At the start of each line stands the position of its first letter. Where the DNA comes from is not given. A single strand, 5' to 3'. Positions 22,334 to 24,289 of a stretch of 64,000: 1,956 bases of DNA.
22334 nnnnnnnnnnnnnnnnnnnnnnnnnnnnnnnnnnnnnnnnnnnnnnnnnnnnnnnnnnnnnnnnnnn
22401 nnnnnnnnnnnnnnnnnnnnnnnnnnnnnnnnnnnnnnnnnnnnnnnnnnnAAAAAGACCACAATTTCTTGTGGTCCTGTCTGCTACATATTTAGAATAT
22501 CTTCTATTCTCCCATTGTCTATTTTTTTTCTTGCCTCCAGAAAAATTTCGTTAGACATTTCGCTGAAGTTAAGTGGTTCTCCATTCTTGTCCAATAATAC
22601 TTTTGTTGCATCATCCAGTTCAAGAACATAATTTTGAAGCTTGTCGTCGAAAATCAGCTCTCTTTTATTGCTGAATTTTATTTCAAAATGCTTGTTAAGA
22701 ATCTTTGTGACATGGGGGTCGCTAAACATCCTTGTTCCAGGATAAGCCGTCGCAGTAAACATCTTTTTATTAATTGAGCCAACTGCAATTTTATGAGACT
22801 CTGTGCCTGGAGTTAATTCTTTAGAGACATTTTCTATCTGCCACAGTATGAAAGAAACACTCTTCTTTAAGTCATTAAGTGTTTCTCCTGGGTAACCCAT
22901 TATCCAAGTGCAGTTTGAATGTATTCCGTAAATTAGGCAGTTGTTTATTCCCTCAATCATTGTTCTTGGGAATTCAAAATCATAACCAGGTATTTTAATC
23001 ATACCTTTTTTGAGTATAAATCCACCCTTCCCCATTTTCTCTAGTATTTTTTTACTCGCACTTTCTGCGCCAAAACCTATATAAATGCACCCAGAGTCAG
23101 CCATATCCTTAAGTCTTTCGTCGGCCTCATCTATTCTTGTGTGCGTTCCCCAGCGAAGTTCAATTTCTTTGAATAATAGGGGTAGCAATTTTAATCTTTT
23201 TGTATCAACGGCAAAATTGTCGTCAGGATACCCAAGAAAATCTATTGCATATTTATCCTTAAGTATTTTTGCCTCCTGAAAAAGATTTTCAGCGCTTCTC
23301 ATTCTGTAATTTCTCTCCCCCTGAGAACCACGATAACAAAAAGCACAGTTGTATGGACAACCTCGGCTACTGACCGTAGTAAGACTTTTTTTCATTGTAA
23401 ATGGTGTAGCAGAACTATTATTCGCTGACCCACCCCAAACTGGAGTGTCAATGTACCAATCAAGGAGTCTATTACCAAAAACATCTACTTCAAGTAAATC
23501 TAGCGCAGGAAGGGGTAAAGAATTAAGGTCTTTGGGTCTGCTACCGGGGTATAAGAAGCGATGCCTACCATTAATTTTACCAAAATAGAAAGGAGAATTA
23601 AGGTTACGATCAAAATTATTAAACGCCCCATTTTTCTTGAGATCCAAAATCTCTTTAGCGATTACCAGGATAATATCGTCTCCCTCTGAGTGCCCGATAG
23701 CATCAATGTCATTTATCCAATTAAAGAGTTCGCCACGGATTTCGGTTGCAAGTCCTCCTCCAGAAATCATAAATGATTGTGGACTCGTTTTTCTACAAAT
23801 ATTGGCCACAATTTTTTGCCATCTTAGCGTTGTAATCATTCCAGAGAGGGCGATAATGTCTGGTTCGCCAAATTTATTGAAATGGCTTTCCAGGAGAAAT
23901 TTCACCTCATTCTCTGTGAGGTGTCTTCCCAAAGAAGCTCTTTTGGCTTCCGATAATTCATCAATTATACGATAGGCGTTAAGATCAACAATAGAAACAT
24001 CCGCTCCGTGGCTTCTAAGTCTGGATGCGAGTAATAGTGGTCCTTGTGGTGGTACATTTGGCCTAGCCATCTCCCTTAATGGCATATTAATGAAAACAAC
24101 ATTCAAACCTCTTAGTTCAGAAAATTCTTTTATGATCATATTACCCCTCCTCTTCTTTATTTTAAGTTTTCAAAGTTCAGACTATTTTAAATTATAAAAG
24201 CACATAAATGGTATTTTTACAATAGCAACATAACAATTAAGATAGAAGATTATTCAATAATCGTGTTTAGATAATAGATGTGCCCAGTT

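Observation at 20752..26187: Nonulosonic-acid (sialic-acid-like) module with two radical SAM enzymes, one B12-dependent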

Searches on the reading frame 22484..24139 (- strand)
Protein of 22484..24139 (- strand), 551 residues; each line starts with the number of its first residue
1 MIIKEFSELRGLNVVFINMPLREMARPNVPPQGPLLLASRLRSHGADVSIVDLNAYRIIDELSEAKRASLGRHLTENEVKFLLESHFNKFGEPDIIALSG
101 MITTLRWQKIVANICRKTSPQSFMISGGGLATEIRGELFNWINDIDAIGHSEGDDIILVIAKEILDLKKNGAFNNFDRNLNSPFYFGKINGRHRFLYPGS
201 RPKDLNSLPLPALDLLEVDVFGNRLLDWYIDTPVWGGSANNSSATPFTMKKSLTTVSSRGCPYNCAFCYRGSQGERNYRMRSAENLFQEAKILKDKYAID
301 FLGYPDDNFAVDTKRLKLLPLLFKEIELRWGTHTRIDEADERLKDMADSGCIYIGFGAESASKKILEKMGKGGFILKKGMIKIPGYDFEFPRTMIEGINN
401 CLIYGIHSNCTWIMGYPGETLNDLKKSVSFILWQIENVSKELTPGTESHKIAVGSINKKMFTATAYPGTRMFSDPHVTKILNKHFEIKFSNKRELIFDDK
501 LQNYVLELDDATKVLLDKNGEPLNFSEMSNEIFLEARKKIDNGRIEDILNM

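Call 3: search_protein_families(library=pfam, proteins=[window:22484-24139:-], max_evalue=0.01)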
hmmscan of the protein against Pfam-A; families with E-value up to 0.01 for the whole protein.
window:22484-24139:- (551 aa): 2 families
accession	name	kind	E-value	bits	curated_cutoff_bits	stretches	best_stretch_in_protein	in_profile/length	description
PF04055.27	Radical_SAM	-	1e-19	71.7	29.5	1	257-431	3-166/166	Radical SAM superfamily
PF02310.24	B12-binding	-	0.00096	19.4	32.1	0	92-154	51-114/121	B12 binding domain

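Call 4: search_protein_families(library=ncbifam, proteins=[window:22484-24139:-], max_evalue=0.01)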
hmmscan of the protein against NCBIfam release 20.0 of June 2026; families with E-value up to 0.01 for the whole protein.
window:22484-24139:- (551 aa): 15 families
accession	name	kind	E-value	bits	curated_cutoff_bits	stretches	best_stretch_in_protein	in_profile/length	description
NF038361.1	rSAM_Sden_1168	equivalog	1.4e-20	73.3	575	1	23-431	76-448/560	Sden_1168 family B12-binding radical SAM P-methyltransferase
NF050148.1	rSAM_ApyD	equivalog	2.2e-20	72.6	750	1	257-428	204-360/645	RiPP biosynthesis radical SAM protein ApyD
TIGR04479.1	bcpD_PhpK_rSAM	subfamily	1.8e-19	69.5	600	1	246-431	235-406/504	PhpK family radical SAM P-methyltransferase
TIGR03471.1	HpnJ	equivalog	9.1e-19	67.7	577.6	1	249-431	194-362/472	hopanoid biosynthesis associated radical SAM protein HpnJ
TIGR02026.1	BchE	equivalog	2.6e-14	53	481.35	1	257-375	199-322/497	magnesium-protoporphyrin IX monomethyl ester anaerobic oxidative cyclase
TIGR04013.1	B12_SAM_MJ_1487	hypoth_equivalog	1.1e-11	44.2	251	1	257-296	156-195/382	TIGR04013 family B12-binding domain/radical SAM domain-containing protein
TIGR03975.1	rSAM_ocin_1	subfamily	1.8e-10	40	281.85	1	92-372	128-384/606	RiPP maturation radical SAM C-methyltransferase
TIGR04385.1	B12_rSAM_cofa1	equivalog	1.2e-09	37.9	450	1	254-371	197-317/438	B12 lower ligand biosynthesis radical SAM protein BzaD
NF033712.0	B12_rSAM_KedN5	subfamily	1.2e-09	36.9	700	1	257-311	200-253/624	KedN5 family methylcobalamin-dependent radical SAM C-methyltransferase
TIGR04295.1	B12_rSAM_oligo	hypoth_equivalog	2.8e-09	36.2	400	1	257-369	205-312/422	TIGR04295 family B12-binding domain-containing radical SAM protein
TIGR04072.2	rSAM_ladder_B12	equivalog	4.1e-09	35.6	360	1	257-376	185-306/443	lipid biosynthesis B12-binding/radical SAM protein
TIGR04014.1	B12_SAM_MJ_0865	equivalog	5.8e-09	35.2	360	1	258-431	166-333/434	methyl-coenzyme M reductase glutamine C-methyltransferase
NF033070.1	rSAM_AprD4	equivalog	3.1e-07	29.7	500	1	251-368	194-315/456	AprD4 family radical SAM diol-dehydratase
NF045585.1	rSAM_slr0320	equivalog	4.2e-07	28.9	775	1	257-372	240-361/511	photosystem II high light acclimation radical SAM protein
TIGR04367.1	HpnR_B12_rSAM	equivalog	0.00014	20.6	650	1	258-296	192-230/490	hopanoid C-3 methylase HpnR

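Call 11: find_homologous_proteins(query=window:22484-24139:-, max_evalue=0.00001)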
Query window:22484-24139:- (551 aa): 1033 proteins with E <= 0.00001 among 8000 candidates; the best 120 are listed.
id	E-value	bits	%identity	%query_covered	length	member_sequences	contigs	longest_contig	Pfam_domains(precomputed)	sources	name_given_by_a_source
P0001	0.0e+0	1269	100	100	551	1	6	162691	PF04055.28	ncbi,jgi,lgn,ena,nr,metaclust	ncbi:MAG: hypothetical protein UT05_C0002G0060 [Parcubacteria group bacterium GW2011_GWF2_38_76]|nr:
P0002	1.9e-223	761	63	99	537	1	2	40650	PF04055.28,PF02310.25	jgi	-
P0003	5.7e-223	759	61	100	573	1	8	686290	PF04055.28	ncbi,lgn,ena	-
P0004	8.1e-221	752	60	99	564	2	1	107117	PF04055.28,PF02310.25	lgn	-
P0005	8.7e-221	752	61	98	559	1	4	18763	PF04055.28,PF02310.25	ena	-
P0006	3.9e-220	750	61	99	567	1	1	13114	PF04055.28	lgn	-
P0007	4.8e-220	750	62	99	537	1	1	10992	PF04055.28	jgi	jgi:radical SAM superfamily enzyme YgiQ (UPF0313 family)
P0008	5.4e-219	746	58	100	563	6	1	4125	PF04055.28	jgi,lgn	-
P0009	9.1e-219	746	61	99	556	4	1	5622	PF04055.28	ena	-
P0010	1.4e-218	745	60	99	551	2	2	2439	PF04055.28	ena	-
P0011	8.6e-218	742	60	99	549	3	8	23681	PF04055.28,PF02310.25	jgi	-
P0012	1.2e-217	742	61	99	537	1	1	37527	PF04055.28,PF02310.25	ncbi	-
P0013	3.8e-217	740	60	99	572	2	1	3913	PF04055.28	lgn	-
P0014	7.1e-217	739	59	99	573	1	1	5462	PF04055.28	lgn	-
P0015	2.8e-216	737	59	99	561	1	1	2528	PF04055.28,PF02310.25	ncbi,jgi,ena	-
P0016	1.9e-215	735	59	99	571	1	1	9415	PF04055.28,PF02310.25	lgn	-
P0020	4.9e-214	730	61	98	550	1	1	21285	PF04055.28,PF02310.25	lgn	-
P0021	1.1e-213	729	59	99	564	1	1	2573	PF04055.28,PF02310.25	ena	-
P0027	9.4e-212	722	58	99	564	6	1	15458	PF04055.28,PF02310.25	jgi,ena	-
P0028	2.4e-211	721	60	98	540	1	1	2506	PF04055.28,PF02310.25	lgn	-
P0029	3.0e-211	721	58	99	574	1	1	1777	PF04055.28,PF02310.25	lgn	-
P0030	4.4e-210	717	58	99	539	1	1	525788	PF04055.28,PF02310.25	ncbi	-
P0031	7.1e-210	716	59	99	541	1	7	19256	PF04055.28,PF02310.25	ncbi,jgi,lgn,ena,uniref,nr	ncbi:hypothetical protein A2996_02135 [Candidatus Campbellbacteria bacterium RIFCSPLOWO2_01_FULL_34_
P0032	9.1e-210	716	59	99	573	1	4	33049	PF04055.28,PF02310.25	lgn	-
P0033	1.4e-209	715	59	99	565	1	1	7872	PF04055.28,PF02310.25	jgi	jgi:radical SAM superfamily enzyme YgiQ (UPF0313 family)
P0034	1.9e-209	715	58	99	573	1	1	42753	PF04055.28,PF02310.25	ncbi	-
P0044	7.5e-208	710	60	99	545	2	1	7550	PF04055.28,PF02310.25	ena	-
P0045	8.7e-208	709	56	99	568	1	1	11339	PF04055.28,PF02310.25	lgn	-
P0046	9.4e-208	709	57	98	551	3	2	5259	PF04055.28,PF02310.25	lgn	-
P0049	1.1e-207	709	58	99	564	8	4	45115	PF04055.28,PF02310.25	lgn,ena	-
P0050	1.8e-207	708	57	99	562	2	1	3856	PF04055.28,PF02310.25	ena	-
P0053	5.5e-207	707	57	99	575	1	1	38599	PF04055.28,PF02310.25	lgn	-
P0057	1.2e-206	706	57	100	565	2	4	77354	PF04055.28,PF02310.25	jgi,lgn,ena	-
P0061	4.3e-206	704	60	99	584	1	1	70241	PF04055.28,PF02310.25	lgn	-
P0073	1.2e-204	699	57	99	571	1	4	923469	PF04055.28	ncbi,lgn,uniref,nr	ncbi:MAG: radical SAM protein [Candidatus Sungiibacteriota bacterium]|uniref:Radical SAM protein n=1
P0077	3.6e-204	697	57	99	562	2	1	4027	PF04055.28,PF02310.25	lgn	-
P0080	8.2e-204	696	57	99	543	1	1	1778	PF04055.28,PF02310.25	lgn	-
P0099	1.4e-202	692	57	99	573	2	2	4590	PF04055.28,PF02310.25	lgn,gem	-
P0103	7.2e-202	690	58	99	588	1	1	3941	PF04055.28,PF02310.25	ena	-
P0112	4.0e-201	687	58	99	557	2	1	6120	PF04055.28,PF02310.25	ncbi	-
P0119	1.3e-200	686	56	99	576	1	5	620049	PF04055.28,PF02310.25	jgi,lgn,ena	-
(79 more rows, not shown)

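Call 13: find_encoding_contigs(protein=P0003, flank=10000, max_places=2)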
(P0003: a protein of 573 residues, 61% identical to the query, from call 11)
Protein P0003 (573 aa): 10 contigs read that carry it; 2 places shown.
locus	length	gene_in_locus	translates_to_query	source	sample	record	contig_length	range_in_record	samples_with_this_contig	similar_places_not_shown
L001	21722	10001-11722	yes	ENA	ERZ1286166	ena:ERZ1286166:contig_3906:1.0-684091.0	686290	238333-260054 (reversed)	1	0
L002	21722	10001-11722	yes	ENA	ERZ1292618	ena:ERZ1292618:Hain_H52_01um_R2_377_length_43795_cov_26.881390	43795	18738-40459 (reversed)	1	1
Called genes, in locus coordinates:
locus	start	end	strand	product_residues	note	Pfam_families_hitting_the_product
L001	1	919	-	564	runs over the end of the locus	PF02450:LCAT, PF24096:DUF7379 (faint)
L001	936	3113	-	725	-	PF04932:Wzy_C, PF21033:RMD1-3 (faint), PF07719:TPR_2 (faint), PF13181:TPR_8 (faint), PF13428:TPR_14 (faint), PF14559:TPR_19 (faint), PF13432:TPR_16 (weak)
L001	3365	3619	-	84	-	-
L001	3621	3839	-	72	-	-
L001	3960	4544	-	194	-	PF08843:AbiEii (weak)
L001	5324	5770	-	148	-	PF08843:AbiEii (weak)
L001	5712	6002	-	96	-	PF08843:AbiEii (weak)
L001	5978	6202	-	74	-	PF21956:DUF6922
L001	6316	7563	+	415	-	PF01943:Polysacc_synt, PF13440:Polysacc_synt_3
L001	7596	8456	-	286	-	PF03102:NeuB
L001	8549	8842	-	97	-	PF13561:adh_short_C2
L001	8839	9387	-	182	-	PF00106:adh_short, PF02719:Polysacc_synt_2 (weak)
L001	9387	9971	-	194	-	PF13419:HAD_2 (weak), PF00702:Hydrolase (weak), PF08282:Hydrolase_3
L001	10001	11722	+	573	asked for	PF04055:Radical_SAM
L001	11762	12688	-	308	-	PF13489:Methyltransf_23, PF01209:Ubie_methyltran (weak), PF13847:Methyltransf_31 (weak), PF08241:Methyltransf_11, PF08242:Methyltransf_12, PF13649:Methyltransf_25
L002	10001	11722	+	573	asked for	PF04055:Radical_SAM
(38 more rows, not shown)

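Call 14: find_encoding_contigs(protein=P0073, flank=10000, max_places=2)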
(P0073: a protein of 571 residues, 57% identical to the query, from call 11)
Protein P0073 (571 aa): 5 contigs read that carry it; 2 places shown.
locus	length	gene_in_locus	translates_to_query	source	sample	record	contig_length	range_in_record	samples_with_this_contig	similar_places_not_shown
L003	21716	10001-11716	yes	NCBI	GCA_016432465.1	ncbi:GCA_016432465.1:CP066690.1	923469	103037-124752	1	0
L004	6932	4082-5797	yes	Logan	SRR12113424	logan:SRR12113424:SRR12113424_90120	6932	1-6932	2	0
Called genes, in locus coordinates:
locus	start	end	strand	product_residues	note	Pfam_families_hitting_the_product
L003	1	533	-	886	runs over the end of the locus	-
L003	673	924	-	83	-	-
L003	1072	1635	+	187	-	-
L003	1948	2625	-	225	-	PF12705:PDDEXK_1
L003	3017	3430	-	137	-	-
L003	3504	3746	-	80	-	-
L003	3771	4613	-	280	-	-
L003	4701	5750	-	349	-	PF00438:S-AdoMet_synt_N, PF02772:S-AdoMet_synt_M, PF02773:S-AdoMet_synt_C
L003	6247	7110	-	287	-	PF01261:AP_endonuc_2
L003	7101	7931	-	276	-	PF00106:adh_short, PF13561:adh_short_C2, PF00106:adh_short (weak)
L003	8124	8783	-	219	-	-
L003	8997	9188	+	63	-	-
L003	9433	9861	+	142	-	-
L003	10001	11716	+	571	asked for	PF04055:Radical_SAM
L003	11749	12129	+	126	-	-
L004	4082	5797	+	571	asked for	PF04055:Radical_SAM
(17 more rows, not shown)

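Call 16: find_related_loci(query=A1, collection=genome_contigs, flank=10000)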
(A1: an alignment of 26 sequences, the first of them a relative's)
Query A1 (551 aa) in genome_contigs; peptide patterns used: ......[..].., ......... (x = any residue, [..] = any of these).
96 stretches matched a pattern; 84 encode a relative of the query (tblastn E <= 1e-3); the best 80 are kept; 80 distinct loci.
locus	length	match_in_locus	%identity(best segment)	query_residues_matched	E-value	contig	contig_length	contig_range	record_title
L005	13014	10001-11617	61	4-551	0e+0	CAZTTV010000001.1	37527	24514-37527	MAG TPA_asm: uncultured Candidatus Saccharibacteria bacterium isolate SRP128015_co3_109 genome assembly, contig: NODE_84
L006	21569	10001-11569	58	5-551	0e+0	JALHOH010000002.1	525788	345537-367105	MAG: Patescibacteria group bacterium isolate bin.120 c_000000000057, whole genome shotgun sequence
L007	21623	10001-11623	59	9-551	0e+0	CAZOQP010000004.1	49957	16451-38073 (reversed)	MAG TPA_asm: uncultured Candidatus Saccharibacteria bacterium isolate SRP136066_co1_228 genome assembly, contig: NODE_44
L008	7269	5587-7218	58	6-551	0e+0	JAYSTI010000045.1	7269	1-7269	MAG: Candidatus Lloydbacteria bacterium isolate GFS_12411 GFS_12411_44, whole genome shotgun sequence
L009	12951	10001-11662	58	6-551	0e+0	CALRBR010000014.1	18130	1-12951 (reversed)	MAG: Candidatus Taylorbacteria bacterium isolate AH-24oct19-230 genome assembly, contig: AH-24oct19-C6890, whole genome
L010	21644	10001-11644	59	6-551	0e+0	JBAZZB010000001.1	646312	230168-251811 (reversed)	MAG: Patescibacteria group bacterium isolate SO_2017_GW1_96 NODE_66_length_646312_cov_1.892521_OW334_2017, whole genome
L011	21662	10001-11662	58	6-551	0e+0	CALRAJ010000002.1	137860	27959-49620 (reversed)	MAG: Candidatus Taylorbacteria bacterium isolate CH-Oct18-75 genome assembly, contig: CH-Oct18-C66, whole genome shotgun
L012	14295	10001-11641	57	9-551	0e+0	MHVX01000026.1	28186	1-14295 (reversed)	MAG: Candidatus Zambryskibacteria bacterium RIFCSPHIGHO2_12_FULL_43_12b rifcsphigho2_12_scaffold_7608, whole genome shot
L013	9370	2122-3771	57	2-551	0e+0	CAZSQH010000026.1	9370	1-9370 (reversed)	MAG TPA_asm: uncultured Candidatus Saccharibacteria bacterium isolate SRP342105_co1_312 genome assembly, contig: NODE_10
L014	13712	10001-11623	57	9-551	0e+0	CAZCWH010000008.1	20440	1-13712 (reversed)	MAG TPA_asm: uncultured Candidatus Saccharibacteria bacterium isolate SRP342105_co2_121 genome assembly, contig: NODE_26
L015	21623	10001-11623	57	9-551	0e+0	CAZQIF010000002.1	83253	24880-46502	MAG TPA_asm: uncultured Candidatus Saccharibacteria bacterium isolate SRP286056_co3_504 genome assembly, contig: NODE_94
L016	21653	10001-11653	56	9-551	0e+0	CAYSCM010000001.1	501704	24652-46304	MAG TPA_asm: uncultured Candidatus Saccharibacteria bacterium isolate SRP273308_co1_74 genome assembly, contig: NODE_10_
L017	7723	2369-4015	57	6-551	0e+0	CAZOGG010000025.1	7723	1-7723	MAG TPA_asm: uncultured Candidatus Saccharibacteria bacterium isolate SRP286056_co3_452 genome assembly, contig: NODE_12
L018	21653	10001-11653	56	3-551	0e+0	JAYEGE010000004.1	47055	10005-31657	MAG: Patescibacteria group bacterium isolate MAG254 MAG254_4, whole genome shotgun sequence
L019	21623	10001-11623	57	9-551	0e+0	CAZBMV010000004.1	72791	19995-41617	MAG TPA_asm: uncultured Candidatus Saccharibacteria bacterium isolate binchicken_co16_358 genome assembly, contig: NODE_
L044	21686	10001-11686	49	7-550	2e-176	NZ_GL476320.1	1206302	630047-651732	Roseibium sp. TrichSKD4 scf_1119120597021, whole genome shotgun sequence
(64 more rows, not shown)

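Call 27: search_solved_structures(query=A1, max_evalue=0.01)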
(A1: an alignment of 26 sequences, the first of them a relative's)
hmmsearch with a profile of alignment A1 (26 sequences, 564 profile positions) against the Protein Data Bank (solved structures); distinct sequences matched with E-value up to 0.01: 4.
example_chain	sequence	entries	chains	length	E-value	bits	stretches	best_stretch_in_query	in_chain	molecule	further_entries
7kdx_A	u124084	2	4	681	3.1e-10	42.2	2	273-341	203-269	Methyltransferase TokK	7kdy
6fd2_B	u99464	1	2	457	3.6e-08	35.4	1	272-379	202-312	Putative apramycin biosynthetic oxidoreductase 4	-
9n1b_A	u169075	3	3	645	0.00011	23.8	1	273-346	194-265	Radical SAM protein | Radical SAM enzyme CysS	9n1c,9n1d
9ccb_A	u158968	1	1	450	0.0036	18.9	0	272-436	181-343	Radical SAM core domain-containing protein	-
